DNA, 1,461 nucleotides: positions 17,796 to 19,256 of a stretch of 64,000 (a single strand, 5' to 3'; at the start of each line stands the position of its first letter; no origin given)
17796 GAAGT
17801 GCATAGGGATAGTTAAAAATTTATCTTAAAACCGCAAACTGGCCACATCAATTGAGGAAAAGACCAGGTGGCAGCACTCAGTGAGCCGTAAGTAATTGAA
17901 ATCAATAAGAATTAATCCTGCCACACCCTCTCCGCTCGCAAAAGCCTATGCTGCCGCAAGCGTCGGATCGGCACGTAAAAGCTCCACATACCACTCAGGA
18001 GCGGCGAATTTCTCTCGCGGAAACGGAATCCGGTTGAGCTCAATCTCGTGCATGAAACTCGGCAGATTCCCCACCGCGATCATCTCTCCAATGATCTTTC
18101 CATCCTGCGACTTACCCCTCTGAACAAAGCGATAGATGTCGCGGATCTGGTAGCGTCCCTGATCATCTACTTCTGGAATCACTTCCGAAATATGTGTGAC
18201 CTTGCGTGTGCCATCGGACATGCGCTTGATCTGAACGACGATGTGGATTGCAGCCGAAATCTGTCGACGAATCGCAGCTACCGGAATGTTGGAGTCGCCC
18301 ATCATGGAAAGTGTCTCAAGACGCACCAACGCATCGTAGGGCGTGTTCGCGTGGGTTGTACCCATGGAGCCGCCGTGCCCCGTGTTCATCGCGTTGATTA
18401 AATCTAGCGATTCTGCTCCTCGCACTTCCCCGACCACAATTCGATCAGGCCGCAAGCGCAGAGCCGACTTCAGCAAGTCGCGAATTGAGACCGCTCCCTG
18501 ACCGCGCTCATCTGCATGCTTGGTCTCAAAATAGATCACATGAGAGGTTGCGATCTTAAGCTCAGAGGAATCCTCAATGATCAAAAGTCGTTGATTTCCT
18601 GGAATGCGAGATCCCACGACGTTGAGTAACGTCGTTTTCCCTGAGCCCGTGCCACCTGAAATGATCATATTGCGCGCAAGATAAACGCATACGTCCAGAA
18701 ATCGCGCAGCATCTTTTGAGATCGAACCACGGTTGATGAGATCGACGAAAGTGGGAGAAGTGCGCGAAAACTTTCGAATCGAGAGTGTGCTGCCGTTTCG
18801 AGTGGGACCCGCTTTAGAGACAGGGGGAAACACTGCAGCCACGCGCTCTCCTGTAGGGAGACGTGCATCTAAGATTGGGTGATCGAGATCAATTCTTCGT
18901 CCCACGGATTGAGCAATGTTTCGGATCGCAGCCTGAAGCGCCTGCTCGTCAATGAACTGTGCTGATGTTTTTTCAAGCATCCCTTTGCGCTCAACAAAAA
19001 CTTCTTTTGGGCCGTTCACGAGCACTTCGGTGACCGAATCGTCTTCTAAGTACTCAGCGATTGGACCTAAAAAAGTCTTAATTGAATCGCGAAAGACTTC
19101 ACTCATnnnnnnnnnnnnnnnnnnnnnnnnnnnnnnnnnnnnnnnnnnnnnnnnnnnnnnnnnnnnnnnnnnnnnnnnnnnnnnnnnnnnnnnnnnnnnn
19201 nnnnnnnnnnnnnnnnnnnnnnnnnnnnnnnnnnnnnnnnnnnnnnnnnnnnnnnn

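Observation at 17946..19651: Orphan CpaF/TadA ATPase co-transcribed with an exported cupredoxin-like protein, without other Tad/Flp genes in the window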

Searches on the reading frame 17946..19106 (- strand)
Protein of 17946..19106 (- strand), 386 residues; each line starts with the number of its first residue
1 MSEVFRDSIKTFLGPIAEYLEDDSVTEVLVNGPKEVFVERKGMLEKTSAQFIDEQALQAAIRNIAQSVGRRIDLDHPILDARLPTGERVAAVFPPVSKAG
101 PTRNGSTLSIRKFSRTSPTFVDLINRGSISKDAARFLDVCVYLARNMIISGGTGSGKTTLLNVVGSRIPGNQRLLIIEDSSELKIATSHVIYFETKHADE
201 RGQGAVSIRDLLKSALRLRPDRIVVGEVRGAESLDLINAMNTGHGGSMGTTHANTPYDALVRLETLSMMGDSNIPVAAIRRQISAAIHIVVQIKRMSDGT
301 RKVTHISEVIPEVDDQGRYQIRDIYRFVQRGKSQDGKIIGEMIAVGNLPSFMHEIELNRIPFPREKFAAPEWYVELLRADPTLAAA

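Call 3: search_protein_families(library=pfam, proteins=[window:17946-19106:-], max_evalue=0.01)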
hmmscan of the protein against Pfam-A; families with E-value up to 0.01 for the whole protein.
window:17946-19106:- (386 aa): 2 families
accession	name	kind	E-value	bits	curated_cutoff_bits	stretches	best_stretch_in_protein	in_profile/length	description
PF00437.27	T2SSE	-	2.7e-52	178.1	24.9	1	14-295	6-279/370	Type II/IV secretion system protein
PF02492.25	cobW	-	0.0069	16.4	20.7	0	147-187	3-44/180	CobW/HypB/UreG, nucleotide-binding domain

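Call 5: search_protein_families(library=ncbifam, proteins=[window:17946-19106:-], max_evalue=0.01)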
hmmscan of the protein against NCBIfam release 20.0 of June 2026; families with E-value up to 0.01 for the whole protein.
window:17946-19106:- (386 aa): 19 families
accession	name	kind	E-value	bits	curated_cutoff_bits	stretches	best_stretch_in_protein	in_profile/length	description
TIGR03819.1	heli_sec_ATPase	hypoth_equivalog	4.3e-88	295.8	373.15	1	13-307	52-339/340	TadA family conjugal transfer-associated ATPase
TIGR02788.1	VirB11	equivalog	4.6e-69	232.8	249.95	2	131-306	131-306/308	P-type DNA transfer ATPase VirB11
TIGR02782.1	TrbB_P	equivalog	2.6e-63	214.1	304.55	1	15-319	13-301/303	P-type conjugative transfer ATPase TrbB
NF010475.0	PRK13900.1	equivalog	4.6e-63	213.3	389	2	130-306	146-322/333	type IV secretion system ATPase VirB11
NF010469.0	PRK13894.1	subfamily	6.4e-53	180.2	508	1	16-323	27-319/320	conjugal transfer ATPase TrbB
NF058587.1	archaellum_moto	equivalog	1.4e-47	162.6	550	1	6-327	142-451/527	archaellum flagellar ATPase motor FlaI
NF010407.0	PRK13833.1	subfamily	6.7e-46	157.2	499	1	17-320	23-309/323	conjugal transfer protein TrbB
NF010425.0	PRK13851.1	equivalog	1e-36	126.5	461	2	131-298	149-317/344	type IV secretion system protein VirB11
NF053672.1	bindosome_BasE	exception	3.4e-31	108.5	1000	1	52-327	182-441/512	bindosome assembly system ATPase subunit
TIGR02525.1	plasmid_TraJ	equivalog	7.1e-14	51.5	368.3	1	148-304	153-308/372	plasmid transfer ATPase TraJ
NF041000.1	ATPase_ComGA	equivalog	8.1e-14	51.3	300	1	146-268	130-247/267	competence type IV pilus ATPase ComGA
TIGR01420.1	pilT_fam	subfamily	2.5e-12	46.7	319.1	1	147-294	125-266/343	PilT/PilU family type 4a pilus ATPase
NF007755.0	PRK10436.1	equivalog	3.2e-10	39.3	617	1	141-268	215-337/465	type II secretion system protein GspE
TIGR02533.1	type_II_gspE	equivalog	8.5e-10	37.9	630.25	1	101-265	201-358/486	type II secretion system ATPase GspE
TIGR02538.1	type_IV_pilB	equivalog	1e-07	31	675.65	1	120-266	292-432/564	type IV-A pilus assembly ATPase PilB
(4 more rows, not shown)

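Call 6: search_solved_structures(query=window:17946-19106:-, max_evalue=0.00001)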
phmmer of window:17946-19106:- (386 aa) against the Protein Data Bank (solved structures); distinct sequences matched with E-value up to 0.00001: 20.
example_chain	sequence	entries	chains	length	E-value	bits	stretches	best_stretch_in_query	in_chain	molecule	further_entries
8rkd_E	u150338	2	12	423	1.7e-81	277.3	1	13-346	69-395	Pilus assembly ATPase CpaF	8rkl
8rjf_A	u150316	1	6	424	1.7e-81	277.3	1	13-346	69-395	Pilus assembly ATPase CpaF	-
9e24_A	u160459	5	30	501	2.9e-81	276.5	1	13-346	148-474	CpaF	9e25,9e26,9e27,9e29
2gza_A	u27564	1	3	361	3e-40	141.6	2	128-310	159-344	Type IV secretion system protein VirB11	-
2oap_1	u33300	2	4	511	1.5e-35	126.1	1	14-266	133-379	Type II secretion system protein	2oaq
4ii7_A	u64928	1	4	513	3.2e-33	118.5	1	10-263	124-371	FlaI ATPase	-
4ihq_A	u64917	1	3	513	2.2e-32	115.7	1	10-263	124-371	FlaI ATPase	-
6bge_A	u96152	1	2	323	6.9e-29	104.2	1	17-271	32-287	VirB11-like protein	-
1g6o_A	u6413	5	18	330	7.2e-29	104.2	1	17-271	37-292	CAG-ALPHA | virB11 homolog | Cag-alfa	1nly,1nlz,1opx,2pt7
2eyu_A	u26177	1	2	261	1.6e-09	40.6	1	136-270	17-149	twitching motility protein PilT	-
2gsz_A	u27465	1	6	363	3e-09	39.6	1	136-270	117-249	twitching motility protein PilT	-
2ewv_A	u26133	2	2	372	3.2e-09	39.5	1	136-270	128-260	twitching motility protein PilT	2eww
10my_A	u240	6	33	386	8.2e-08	34.9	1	147-263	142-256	PilT/PilU family type 4a pilus ATPase | Twitching motility protein PilT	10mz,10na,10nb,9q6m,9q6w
6ojx_A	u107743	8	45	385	2.7e-07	33.2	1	147-348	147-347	Twitching motility pilus retraction ATPase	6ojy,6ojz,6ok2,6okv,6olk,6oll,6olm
9n32_A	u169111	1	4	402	9.6e-07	31.4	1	145-263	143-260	PilU protein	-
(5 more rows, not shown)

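Call 10: find_related_loci(query=window:17946-19106:-, collection=genome_contigs, flank=10000)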
Query window:17946-19106:- (386 aa) in genome_contigs; peptide patterns used: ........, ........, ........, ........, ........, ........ (x = any residue, [..] = any of these).
179 stretches matched a pattern; 4 encode a relative of the query (tblastn E <= 1e-3); 4 distinct loci.
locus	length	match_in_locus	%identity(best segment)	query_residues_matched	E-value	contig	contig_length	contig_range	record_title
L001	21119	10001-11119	76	4-381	0e+0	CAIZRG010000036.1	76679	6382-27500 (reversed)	MAG: Oligoflexia bacterium isolate I-1_bin-249 genome assembly, contig: bin-249:36/59, whole genome shotgun sequence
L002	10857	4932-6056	71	1-386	0e+0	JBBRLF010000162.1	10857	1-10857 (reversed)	MAG: candidate division WWE3 bacterium isolate La1_concoct.242 LA1C_C.242_k141_1582083L_10857_cov_10.0000, whole genome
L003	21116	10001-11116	74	4-386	0e+0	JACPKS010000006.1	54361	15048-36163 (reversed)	MAG: Deltaproteobacteria bacterium isolate NC_groundwater_501_Ag_S-0.1um_58_17 S35_SO-1_scaffold_2187, whole genome shot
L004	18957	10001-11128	77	4-384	0e+0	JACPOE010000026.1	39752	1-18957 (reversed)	MAG: Bdellovibrio sp. isolate NC_groundwater_593_Pr5_B-0.1um_47_8 alan_book_18_scaffold_167570, whole genome shotgun seq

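Call 22: find_homologous_proteins(query=window:17946-19106:-, max_evalue=1e-20)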
Query window:17946-19106:- (386 aa): 7999 proteins with E <= 1e-20 among 8000 candidates; the best 120 are listed.
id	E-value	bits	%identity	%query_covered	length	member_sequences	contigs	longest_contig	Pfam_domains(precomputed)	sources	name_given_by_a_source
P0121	3.0e-236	801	94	100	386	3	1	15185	PF00437.27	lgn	-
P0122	1.3e-193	661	77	99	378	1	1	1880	PF00437.27,PF27713.1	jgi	-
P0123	2.1e-193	660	76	98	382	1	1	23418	PF00437.27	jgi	jgi:pilus assembly protein CpaF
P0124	6.8e-193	659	78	97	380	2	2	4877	PF00437.27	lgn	-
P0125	7.5e-193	658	75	99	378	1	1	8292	PF00437.27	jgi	jgi:pilus assembly protein CpaF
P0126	2.8e-192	657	77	97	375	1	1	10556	PF00437.27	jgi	jgi:pilus assembly protein CpaF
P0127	4.2e-192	656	78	97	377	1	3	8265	PF00437.27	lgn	-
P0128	5.3e-192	656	76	98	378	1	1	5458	PF00437.27,PF27713.1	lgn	-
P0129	6.0e-192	655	77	99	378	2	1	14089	PF00437.27,PF27713.1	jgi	-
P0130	1.3e-191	654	75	98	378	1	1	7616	PF00437.27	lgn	-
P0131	1.5e-191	654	77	98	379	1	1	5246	PF00437.27,PF27713.1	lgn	-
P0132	2.1e-191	654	77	99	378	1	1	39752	PF00437.27,PF27713.1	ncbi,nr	ncbi:MAG: CpaF family protein [Bdellovibrio sp.]|nr:CpaF family protein [Bdellovibrio sp.]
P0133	3.2e-191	653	76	97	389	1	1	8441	PF00437.27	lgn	-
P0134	3.8e-191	653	78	96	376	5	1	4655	PF00437.27,PF27713.1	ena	-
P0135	4.1e-191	653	75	99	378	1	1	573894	PF00437.27,PF27713.1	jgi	jgi:pilus assembly protein CpaF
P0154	1.0e-189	648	76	99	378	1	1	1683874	PF00437.27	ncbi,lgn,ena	-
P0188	2.8e-187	640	74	99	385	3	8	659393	PF00437.27,PF27713.1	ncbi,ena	-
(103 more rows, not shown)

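Call 26: search_protein_families(library=pfam, proteins=[L003:9060-9968:+, L002:3724-4917:+, L002:6056-6604:+, L001:8869-9423:-, L004:9308-9988:+, L003:9995-11119:+], max_evalue=0.01)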
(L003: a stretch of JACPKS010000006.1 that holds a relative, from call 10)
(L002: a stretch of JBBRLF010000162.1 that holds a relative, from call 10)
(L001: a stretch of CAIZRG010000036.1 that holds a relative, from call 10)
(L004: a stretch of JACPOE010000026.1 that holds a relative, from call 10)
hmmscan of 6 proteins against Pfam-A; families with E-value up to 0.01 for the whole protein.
L003:9060-9968:+ (302 aa): 1 family
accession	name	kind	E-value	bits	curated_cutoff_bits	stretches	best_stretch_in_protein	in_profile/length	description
PF13473.12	Cupredoxin_1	-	3.7e-13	49.8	27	1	171-253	21-104/104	Cupredoxin-like domain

L002:3724-4917:+ (397 aa): 1 family
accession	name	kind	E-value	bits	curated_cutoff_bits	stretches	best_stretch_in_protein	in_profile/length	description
PF13473.12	Cupredoxin_1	-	1.7e-12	47.7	27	1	269-356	16-104/104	Cupredoxin-like domain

L002:6056-6604:+ (182 aa): 0 families

L001:8869-9423:- (184 aa): 0 families

L004:9308-9988:+ (226 aa): 1 family
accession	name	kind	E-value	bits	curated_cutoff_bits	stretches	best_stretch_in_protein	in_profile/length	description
PF13473.12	Cupredoxin_1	-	1.3e-10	41.6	27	1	122-210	15-104/104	Cupredoxin-like domain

L003:9995-11119:+ (374 aa): 2 families
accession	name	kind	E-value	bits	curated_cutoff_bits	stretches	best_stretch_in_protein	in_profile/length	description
PF00437.27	T2SSE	-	5.8e-56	190.2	24.9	1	13-289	6-279/370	Type II/IV secretion system protein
PF02492.25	cobW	-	0.0037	17.3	20.7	0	141-182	3-45/180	CobW/HypB/UreG, nucleotide-binding domain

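Call 29: find_encoding_contigs(protein=P0154, flank=10000, max_places=1)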
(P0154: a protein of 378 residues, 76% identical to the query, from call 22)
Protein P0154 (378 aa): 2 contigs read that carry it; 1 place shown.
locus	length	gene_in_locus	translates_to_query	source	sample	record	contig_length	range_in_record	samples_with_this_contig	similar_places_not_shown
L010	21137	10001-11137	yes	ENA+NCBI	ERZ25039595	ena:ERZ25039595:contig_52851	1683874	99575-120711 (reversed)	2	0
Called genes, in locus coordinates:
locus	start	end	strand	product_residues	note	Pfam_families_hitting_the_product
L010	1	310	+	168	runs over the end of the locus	PF01467:CTP_transf_like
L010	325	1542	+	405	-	PF00155:Aminotran_1_2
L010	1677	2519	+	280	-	-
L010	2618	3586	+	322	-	-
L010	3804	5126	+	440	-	PF13638:PIN_4, PF02562:PhoH, PF13604:AAA_30 (faint)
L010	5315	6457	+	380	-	-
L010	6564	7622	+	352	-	-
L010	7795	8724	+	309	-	-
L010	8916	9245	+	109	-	-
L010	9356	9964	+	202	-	PF13473:Cupredoxin_1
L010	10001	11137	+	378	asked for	PF00437:T2SSE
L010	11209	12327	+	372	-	PF05222:AlaDh_PNT_N, PF02826:2-Hacid_dh_C (faint), PF01262:AlaDh_PNT_C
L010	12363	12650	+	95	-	PF12769:PNTB_4TM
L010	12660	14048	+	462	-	PF02233:PNTB, PF06168:DUF981 (weak)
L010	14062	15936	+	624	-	PF00009:GTP_EFTU, PF03144:GTP_EFTU_D2, PF22042:EF-G_D2 (weak), PF00679:EFG_C, PF21018:BipA_C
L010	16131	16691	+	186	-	-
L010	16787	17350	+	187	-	-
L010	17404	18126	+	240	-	-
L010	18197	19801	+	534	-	PF03050:DDE_Tnp_IS66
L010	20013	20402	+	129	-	-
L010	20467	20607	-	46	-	-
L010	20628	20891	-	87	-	PF14384:BrnA_antitoxin (weak), PF12441:CopG_antitoxin (faint)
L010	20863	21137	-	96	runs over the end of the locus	PF04365:BrnT_toxin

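Call 30: find_encoding_contigs(protein=P0188, flank=10000, max_places=1)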
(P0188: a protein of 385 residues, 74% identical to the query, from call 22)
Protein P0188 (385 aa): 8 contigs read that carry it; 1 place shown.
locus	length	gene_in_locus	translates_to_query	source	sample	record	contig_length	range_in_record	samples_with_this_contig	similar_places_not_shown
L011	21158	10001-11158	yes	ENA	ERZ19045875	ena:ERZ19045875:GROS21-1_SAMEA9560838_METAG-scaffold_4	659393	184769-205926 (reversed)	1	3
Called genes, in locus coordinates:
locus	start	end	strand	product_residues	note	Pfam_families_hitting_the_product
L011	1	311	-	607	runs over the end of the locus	PF00672:HAMP, PF07228:SpoIIE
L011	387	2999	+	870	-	PF25788:Ig_Rha78A_N (faint)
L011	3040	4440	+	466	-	PF00072:Response_reg, PF00158:Sigma54_activat, PF01078:Mg_chelatase (faint), PF14532:Sigma54_activ_2, PF00004:AAA (faint), PF07728:AAA_5 (faint), PF25601:AAA_lid_14, PF02954:HTH_8 (weak)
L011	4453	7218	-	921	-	PF04851:ResIII, PF00176:SNF2-rel_dom, PF00271:Helicase_C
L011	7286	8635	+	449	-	PF13638:PIN_4, PF02562:PhoH, PF13604:AAA_30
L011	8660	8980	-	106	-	-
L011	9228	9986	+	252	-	PF13473:Cupredoxin_1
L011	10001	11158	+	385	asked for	PF00437:T2SSE, PF27713:UCP018868 (weak)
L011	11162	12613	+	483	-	PF00890:FAD_binding_2, PF01134:GIDA (faint), PF01266:DAO (faint), PF07992:Pyr_redox_2, PF12831:FAD_oxidored, PF13738:Pyr_redox_3, PF00070:Pyr_redox, PF02852:Pyr_redox_dim, +3 more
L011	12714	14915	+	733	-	PF02897:Peptidase_S9_N, PF00326:Peptidase_S9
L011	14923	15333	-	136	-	-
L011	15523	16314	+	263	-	PF00404:Dockerin_1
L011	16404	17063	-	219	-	-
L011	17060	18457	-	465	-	PF02321:OEP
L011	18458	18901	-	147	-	PF00672:HAMP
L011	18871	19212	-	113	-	-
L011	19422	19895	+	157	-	-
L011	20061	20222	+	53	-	-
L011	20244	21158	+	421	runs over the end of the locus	PF13173:AAA_14, PF13635:DUF4143 (weak)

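Call 43: search_protein_representatives(protein=window:17946-19106:-)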
Query: 386 residues. Proteins with E-value up to 0.001 (for the whole library): 26154; up to 1e-10: 15647; up to 1e-30: 4695. The best 150 are listed.
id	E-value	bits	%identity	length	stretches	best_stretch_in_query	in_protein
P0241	3.1e-269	908.0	46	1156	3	22-382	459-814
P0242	2.5e-245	829.4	44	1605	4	12-366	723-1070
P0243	1.5e-189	645.9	43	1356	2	3-366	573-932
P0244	2.7e-178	608.9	45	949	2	13-367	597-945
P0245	1.5e-162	557.1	45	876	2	13-370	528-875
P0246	4.8e-159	545.6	46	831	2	12-350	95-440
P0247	5.4e-141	486.2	60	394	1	4-371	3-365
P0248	3.7e-136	470.3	44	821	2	9-347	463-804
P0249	2.1e-120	418.5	50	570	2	15-327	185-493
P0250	6.0e-118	410.4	38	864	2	13-358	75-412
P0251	8.3e-114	396.8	52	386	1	10-365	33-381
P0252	3.9e-113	394.6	42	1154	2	16-325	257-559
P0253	3.0e-109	381.8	51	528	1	5-364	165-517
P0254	2.0e-107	375.8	52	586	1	7-367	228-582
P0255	2.9e-106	371.9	52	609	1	5-359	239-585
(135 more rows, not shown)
